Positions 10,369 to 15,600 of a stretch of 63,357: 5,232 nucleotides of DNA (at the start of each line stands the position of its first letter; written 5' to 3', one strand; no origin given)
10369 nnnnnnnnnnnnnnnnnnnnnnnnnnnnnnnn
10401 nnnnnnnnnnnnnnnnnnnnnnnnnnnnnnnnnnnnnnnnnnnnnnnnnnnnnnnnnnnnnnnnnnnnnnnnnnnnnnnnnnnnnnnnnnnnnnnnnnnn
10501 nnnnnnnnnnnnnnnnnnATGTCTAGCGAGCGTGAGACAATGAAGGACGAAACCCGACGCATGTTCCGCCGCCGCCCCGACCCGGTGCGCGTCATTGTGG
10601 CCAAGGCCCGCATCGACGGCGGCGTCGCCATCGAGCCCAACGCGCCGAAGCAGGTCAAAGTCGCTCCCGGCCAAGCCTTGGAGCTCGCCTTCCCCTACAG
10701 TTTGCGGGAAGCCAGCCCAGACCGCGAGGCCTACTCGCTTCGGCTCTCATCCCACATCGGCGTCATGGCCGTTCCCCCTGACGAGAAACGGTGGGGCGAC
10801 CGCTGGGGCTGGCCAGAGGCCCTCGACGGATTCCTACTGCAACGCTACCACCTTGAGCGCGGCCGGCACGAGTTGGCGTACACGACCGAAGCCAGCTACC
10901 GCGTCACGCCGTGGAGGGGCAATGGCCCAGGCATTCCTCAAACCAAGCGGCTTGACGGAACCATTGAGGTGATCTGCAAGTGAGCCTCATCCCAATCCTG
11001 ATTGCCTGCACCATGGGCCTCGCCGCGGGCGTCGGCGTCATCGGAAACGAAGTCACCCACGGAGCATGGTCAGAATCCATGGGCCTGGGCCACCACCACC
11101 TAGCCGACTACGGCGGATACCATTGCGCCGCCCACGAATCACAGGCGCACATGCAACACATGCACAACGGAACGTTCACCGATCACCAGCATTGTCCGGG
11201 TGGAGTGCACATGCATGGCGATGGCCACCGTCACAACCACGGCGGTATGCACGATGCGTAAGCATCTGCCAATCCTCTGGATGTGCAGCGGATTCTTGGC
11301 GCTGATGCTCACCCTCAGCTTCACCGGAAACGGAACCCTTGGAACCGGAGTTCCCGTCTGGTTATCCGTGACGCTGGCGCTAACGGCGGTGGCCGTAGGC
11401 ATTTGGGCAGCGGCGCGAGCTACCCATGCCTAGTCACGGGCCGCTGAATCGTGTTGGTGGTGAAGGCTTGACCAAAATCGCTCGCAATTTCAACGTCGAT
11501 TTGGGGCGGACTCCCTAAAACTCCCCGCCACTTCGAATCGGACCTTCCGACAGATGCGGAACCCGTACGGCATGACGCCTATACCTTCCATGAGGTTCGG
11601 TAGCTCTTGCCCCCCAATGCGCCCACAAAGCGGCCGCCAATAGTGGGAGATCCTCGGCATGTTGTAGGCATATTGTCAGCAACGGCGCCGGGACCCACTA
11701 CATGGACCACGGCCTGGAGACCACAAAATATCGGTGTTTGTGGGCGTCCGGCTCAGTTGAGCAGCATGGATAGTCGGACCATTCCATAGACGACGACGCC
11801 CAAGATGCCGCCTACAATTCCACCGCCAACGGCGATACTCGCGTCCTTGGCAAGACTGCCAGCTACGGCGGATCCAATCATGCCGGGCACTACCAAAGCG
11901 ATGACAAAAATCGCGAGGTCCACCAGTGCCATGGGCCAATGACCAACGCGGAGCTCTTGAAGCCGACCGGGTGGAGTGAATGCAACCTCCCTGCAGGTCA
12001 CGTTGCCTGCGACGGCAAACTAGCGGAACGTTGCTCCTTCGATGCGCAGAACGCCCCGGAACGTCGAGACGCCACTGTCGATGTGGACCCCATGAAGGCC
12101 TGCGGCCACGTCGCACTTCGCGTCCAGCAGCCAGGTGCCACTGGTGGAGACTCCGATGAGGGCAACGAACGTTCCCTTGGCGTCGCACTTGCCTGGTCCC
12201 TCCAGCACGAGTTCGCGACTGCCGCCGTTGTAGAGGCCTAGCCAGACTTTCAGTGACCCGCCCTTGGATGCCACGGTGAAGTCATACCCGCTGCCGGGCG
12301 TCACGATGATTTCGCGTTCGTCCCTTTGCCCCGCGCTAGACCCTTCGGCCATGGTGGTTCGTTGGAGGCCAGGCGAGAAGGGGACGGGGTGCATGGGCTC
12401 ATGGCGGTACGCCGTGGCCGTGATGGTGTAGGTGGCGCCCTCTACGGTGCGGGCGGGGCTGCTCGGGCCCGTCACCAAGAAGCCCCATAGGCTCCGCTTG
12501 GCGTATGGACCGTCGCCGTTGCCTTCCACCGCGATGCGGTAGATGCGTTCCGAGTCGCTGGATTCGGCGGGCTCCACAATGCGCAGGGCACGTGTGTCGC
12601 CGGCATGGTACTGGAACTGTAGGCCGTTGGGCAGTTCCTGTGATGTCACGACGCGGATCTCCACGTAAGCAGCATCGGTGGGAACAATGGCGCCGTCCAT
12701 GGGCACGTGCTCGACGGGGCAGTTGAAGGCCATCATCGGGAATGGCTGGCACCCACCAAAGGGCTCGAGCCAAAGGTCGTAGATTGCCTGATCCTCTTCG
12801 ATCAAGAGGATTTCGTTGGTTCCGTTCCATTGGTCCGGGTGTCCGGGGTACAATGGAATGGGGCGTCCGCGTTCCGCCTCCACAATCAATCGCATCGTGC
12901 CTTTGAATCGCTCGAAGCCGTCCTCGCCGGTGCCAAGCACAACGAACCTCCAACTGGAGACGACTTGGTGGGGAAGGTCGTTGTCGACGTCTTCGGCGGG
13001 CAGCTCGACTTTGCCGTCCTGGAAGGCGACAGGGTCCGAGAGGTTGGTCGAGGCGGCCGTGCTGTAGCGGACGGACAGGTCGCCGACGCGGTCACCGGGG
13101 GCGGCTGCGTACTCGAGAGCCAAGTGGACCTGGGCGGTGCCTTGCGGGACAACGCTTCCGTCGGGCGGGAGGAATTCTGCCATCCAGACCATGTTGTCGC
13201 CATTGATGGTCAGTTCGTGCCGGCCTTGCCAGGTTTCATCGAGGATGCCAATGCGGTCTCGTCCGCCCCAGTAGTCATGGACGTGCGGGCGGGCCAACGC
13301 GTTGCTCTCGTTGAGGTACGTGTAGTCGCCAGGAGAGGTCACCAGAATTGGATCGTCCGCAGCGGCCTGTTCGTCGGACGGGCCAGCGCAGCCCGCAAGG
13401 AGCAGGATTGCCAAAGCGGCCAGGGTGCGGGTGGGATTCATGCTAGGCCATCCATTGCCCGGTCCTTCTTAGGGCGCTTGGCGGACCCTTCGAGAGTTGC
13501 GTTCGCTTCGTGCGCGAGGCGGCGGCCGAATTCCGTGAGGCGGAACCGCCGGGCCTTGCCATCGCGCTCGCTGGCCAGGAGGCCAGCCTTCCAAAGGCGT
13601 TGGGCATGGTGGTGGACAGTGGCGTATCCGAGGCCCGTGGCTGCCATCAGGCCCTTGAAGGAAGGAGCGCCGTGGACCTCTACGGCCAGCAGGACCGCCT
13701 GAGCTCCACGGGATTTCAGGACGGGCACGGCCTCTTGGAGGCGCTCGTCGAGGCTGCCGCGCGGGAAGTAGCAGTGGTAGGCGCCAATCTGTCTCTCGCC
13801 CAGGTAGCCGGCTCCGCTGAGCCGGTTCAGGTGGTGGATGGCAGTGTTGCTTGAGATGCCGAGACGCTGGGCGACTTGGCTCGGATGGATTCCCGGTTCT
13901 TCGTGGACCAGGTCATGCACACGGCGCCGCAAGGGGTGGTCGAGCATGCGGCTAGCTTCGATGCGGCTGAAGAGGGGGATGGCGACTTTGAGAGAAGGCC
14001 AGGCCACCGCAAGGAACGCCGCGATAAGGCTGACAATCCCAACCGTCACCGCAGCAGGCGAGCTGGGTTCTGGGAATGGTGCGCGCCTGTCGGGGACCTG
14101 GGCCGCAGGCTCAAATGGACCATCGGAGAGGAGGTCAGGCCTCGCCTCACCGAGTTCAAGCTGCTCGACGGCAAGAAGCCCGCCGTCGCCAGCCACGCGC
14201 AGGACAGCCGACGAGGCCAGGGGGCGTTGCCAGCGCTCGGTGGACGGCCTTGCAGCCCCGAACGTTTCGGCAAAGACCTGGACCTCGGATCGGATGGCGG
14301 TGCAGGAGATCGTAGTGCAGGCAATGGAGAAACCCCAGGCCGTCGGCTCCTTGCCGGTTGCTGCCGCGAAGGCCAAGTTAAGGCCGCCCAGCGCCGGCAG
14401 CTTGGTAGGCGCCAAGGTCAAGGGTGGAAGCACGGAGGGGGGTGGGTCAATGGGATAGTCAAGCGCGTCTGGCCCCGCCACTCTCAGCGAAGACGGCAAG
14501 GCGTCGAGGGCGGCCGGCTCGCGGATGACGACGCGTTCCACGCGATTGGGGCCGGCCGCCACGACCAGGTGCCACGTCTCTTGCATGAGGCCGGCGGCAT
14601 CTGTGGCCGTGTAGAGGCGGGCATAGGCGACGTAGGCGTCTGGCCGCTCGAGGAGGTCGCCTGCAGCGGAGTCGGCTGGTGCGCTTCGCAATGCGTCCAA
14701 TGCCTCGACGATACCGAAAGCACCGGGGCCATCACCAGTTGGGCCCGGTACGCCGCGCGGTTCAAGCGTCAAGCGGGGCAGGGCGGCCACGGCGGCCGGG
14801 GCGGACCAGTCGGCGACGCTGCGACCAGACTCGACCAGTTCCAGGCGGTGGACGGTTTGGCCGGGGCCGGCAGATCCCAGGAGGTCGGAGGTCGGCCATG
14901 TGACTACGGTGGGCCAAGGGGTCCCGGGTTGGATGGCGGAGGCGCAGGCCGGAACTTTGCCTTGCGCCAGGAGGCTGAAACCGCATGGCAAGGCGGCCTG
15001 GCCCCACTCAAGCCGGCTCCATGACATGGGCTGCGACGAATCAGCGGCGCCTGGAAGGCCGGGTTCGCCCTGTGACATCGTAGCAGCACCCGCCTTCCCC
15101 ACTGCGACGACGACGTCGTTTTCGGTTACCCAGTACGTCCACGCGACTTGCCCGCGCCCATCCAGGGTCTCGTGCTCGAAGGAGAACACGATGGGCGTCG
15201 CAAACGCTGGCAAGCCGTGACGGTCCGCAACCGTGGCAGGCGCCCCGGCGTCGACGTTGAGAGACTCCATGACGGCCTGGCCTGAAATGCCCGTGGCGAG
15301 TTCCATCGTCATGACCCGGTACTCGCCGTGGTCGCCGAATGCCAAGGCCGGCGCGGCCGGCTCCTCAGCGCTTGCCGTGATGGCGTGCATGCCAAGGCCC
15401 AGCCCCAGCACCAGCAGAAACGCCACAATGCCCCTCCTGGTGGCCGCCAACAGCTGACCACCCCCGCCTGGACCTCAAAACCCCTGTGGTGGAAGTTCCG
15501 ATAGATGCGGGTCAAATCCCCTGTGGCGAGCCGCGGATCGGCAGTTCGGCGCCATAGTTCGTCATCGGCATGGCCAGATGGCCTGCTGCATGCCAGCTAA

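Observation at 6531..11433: Eight-gene extracytoplasmic copper-protein operon pairing two architecturally different two-domain multicopper oxidases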

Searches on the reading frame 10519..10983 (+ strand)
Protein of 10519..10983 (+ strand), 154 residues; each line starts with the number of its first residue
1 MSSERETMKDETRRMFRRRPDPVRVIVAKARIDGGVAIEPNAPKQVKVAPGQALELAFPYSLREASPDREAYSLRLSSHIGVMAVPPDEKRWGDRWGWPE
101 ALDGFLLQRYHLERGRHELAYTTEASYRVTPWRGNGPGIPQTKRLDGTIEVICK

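Call 3: search_protein_families(library=pfam, proteins=[window:10519-10983:+], max_evalue=0.1)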
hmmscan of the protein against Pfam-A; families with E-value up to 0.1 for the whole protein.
window:10519-10983:+ (154 aa): 0 families

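Call 4: search_protein_families(library=ncbifam, proteins=[window:10519-10983:+], max_evalue=0.1)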
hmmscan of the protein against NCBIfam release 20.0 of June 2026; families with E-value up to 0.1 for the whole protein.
window:10519-10983:+ (154 aa): 0 families

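Call 40: find_homologous_proteins(query=window:10519-10983:+, max_evalue=0.001)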
Query window:10519-10983:+ (154 aa): 3 proteins with E <= 0.001 among 29 candidates.
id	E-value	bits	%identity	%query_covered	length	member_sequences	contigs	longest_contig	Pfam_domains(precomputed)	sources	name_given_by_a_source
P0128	2.7e-95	335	100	95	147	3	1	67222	-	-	-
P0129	8.5e-75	268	78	95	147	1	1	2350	-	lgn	-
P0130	6.5e-55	203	63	94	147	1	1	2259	-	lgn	-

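Call 64: find_encoding_contigs(protein=P0130, flank=5000, max_places=2)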
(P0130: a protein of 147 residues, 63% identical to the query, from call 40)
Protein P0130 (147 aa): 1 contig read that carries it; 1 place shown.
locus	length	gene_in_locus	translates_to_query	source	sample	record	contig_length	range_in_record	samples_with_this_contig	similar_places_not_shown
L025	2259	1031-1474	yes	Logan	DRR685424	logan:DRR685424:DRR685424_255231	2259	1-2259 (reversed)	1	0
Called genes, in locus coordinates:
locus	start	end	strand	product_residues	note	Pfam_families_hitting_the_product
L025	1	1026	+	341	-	?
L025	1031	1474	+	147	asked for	-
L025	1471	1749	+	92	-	-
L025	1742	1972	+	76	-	-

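Call 69: predict_structure(alignment_id=A4)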
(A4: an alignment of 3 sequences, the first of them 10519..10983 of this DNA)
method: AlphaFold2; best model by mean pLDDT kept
length: 154 residues; sequences in the alignment: 3
mean_pLDDT: 47.6   pTM: 0.39
mean pLDDT of the five models: 47.6, 43.8, 42.3, 41.8, 37.7
residues with pLDDT >= 90: 0; 70-90: 5; 50-70: 67; < 50: 82
segments of 3 or more residues with pLDDT < 50: 6-9, 11-19, 29-41, 60-105, 128-130, 132-134
pLDDT, mean of each block of 10 residues (from residue 1): 47 42 56 36 60 59 38 32 31 28 45 67 53 53 58 69
secondary structure, 60 per line:
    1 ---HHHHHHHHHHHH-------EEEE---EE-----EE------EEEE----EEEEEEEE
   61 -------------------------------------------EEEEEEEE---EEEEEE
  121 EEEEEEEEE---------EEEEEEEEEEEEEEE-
elements in order: H4-15 E23-26 E45-48 E53-60 E104-111 E115-129 E139-153

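Call 72: find_related_loci(query=A6, collection=genome_contigs, flank=8000)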
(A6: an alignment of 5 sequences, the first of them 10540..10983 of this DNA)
Query A6 (147 aa) in genome_contigs; peptide patterns used: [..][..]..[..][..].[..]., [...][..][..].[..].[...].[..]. (x = any residue, [..] = any of these).
34 stretches matched a pattern, but none encodes a relative of the query by tblastn (E <= 1e-3).

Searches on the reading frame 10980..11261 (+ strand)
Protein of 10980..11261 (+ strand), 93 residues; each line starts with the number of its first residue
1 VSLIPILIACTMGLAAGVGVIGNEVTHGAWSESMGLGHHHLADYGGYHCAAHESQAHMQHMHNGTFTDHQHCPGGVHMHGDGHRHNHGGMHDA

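Call 3: search_protein_families(library=pfam, proteins=[window:10980-11261:+], max_evalue=0.1)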
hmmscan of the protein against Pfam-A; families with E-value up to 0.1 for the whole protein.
window:10980-11261:+ (93 aa): 0 families

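Call 4: search_protein_families(library=ncbifam, proteins=[window:10980-11261:+], max_evalue=0.1)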
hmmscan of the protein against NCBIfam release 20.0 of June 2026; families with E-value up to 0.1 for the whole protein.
window:10980-11261:+ (93 aa): 0 families

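Call 105: find_related_loci(query=A8, collection=genome_contigs, flank=7000)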
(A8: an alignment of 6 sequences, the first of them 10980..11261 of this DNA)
Query A8 (93 aa) in genome_contigs; peptide patterns used: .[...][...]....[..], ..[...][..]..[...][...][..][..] (x = any residue, [..] = any of these).
45 stretches matched a pattern; 1 encode a relative of the query (tblastn E <= 1e-3); 1 distinct loci.
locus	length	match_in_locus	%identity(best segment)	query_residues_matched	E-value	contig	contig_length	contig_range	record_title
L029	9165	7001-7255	47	1-89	9e-17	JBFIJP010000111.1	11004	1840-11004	MAG: Thermoplasmatota archaeon isolate Mix_sand11.2021.09.Z.89 k141_969351_length_11004_cov_25.1686, whole genome shotgu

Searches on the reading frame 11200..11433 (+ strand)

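Call 3: search_protein_families(library=pfam, proteins=[window:11200-11433:+], max_evalue=0.1)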
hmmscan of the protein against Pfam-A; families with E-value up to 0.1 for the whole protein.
window:11200-11433:+ (77 aa): 1 family
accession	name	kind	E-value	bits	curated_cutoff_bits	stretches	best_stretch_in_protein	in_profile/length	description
PF05360.19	YiaAB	-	0.084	13.6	26.6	1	53-70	5-22/53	yiaA/B two helix domain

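Call 4: search_protein_families(library=ncbifam, proteins=[window:11200-11433:+], max_evalue=0.1)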
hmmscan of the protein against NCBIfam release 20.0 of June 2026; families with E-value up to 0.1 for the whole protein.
window:11200-11433:+ (77 aa): 1 family
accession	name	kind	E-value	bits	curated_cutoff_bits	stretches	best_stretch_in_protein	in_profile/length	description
NF007454.0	PRK10019.1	subfamily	0.089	12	195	1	43-75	210-242/283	nickel/cobalt efflux transporter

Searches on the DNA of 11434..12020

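Call 99: search_rna_families(source=window, start=11434, end=12020, threshold=evalue, max_evalue=1)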
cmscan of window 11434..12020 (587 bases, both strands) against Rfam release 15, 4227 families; matches with E-value up to 1: 0.
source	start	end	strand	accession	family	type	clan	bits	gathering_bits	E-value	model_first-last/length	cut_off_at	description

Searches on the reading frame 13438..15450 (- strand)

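Call 32: search_protein_families(library=pfam, proteins=[window:13438-15450:-], max_evalue=0.01)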
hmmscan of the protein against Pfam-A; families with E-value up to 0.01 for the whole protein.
window:13438-15450:- (670 aa): 9 families
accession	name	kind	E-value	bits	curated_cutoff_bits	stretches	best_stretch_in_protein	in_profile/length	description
PF24266.1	HTH_HVO_0163_N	-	2.6e-10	40.6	31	1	508-570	4-65/70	HVO_0163, N-terminal HTH domain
PF13412.12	HTH_24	-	5.4e-09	35.9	21.9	1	507-549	4-46/48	Winged helix-turn-helix DNA-binding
PF12802.13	MarR_2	-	2e-08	34.7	27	1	586-635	10-60/61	MarR family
PF12840.13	HTH_20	-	7.9e-08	32.6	27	1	503-548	1-46/51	Helix-turn-helix domain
PF09339.16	HTH_IclR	-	5.2e-06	26.6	22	0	517-550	15-48/52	IclR helix-turn-helix domain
PF01022.26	HTH_5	-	0.00025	21.3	22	0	523-549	18-44/47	Bacterial regulatory protein, arsR family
PF01726.22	LexA_DNA_bind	-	0.00051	20.2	23.7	0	525-550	30-56/65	LexA DNA binding domain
PF25213.1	HVO_A0261_N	-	0.0022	18.3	35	0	598-654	27-79/86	HVO_A0261 N-terminal domain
PF01325.25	Fe_dep_repress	-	0.0044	17.6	26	0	516-550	18-52/60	Iron dependent repressor, N-terminal DNA binding domain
